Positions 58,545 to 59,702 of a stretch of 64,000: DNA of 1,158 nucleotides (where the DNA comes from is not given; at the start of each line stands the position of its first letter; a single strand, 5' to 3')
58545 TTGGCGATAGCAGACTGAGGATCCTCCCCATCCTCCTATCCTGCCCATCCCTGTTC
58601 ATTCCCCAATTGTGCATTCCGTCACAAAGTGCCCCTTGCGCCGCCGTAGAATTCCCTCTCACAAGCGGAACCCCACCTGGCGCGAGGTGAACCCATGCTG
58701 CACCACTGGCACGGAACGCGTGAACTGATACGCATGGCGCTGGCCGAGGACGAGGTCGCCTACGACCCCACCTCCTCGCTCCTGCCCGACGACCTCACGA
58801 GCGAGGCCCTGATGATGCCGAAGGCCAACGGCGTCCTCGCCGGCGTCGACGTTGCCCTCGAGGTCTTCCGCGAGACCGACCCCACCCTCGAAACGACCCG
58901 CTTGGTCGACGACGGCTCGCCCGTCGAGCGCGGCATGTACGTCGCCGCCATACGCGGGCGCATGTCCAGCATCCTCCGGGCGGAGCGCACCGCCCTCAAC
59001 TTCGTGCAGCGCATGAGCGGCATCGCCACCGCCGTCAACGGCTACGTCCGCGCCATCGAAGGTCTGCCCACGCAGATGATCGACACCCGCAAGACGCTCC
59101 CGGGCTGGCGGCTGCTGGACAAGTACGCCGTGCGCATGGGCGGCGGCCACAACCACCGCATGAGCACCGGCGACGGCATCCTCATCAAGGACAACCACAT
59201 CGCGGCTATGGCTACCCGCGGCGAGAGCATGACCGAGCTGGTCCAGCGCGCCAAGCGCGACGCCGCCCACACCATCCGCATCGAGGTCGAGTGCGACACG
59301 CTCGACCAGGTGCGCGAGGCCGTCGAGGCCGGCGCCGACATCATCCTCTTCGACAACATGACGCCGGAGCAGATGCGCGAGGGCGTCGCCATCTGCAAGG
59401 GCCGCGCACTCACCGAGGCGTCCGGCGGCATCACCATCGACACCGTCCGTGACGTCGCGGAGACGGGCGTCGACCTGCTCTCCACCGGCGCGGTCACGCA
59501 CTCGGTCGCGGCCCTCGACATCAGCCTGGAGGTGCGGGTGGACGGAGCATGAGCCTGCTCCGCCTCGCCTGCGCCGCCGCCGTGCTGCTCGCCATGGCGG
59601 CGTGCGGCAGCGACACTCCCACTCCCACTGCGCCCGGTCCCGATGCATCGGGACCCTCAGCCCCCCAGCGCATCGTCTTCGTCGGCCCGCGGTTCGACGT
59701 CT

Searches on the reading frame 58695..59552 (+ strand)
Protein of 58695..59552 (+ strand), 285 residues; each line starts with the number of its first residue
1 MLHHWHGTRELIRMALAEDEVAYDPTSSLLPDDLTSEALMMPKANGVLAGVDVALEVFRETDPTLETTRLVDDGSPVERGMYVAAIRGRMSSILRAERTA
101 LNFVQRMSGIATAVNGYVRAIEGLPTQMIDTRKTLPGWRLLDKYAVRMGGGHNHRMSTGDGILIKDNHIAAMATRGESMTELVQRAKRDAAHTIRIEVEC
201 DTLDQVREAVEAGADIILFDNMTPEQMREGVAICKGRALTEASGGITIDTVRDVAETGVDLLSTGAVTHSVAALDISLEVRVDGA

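Call 3: search_protein_families(library=pfam, proteins=[window:58695-59552:+], max_evalue=1)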
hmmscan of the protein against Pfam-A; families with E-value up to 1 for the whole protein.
window:58695-59552:+ (285 aa): 8 families
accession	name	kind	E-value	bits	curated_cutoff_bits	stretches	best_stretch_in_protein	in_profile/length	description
PF01729.25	QRPTase_C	-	4.8e-54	183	23.1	1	110-279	1-169/169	Quinolinate phosphoribosyl transferase, C-terminal domain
PF02749.22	QRPTase_N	-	8.8e-18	64.8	27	1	28-108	6-82/82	Quinolinate phosphoribosyl transferase, N-terminal domain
PF03466.25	LysR_substrate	-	0.0021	17.9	28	1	171-219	107-155/209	LysR substrate binding domain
PF02581.23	TMP-TENI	-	0.026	14.3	27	1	185-262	87-174/180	Thiamine monophosphate synthase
PF24157.1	DUF7408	-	0.08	13.4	27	1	207-262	31-85/174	Domain of unknown function (DUF7408)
PF23814.1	DUF7185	-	0.087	13.3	27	1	185-229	23-66/86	Family of unknown function (DUF7185)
PF00834.25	Ribul_P_3_epim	-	0.2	11.5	21.1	0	237-266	166-195/198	Ribulose-phosphate 3 epimerase family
PF11123.14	DNA_Packaging_2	-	0.21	12.1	27.5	1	164-191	39-66/79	DNA packaging protein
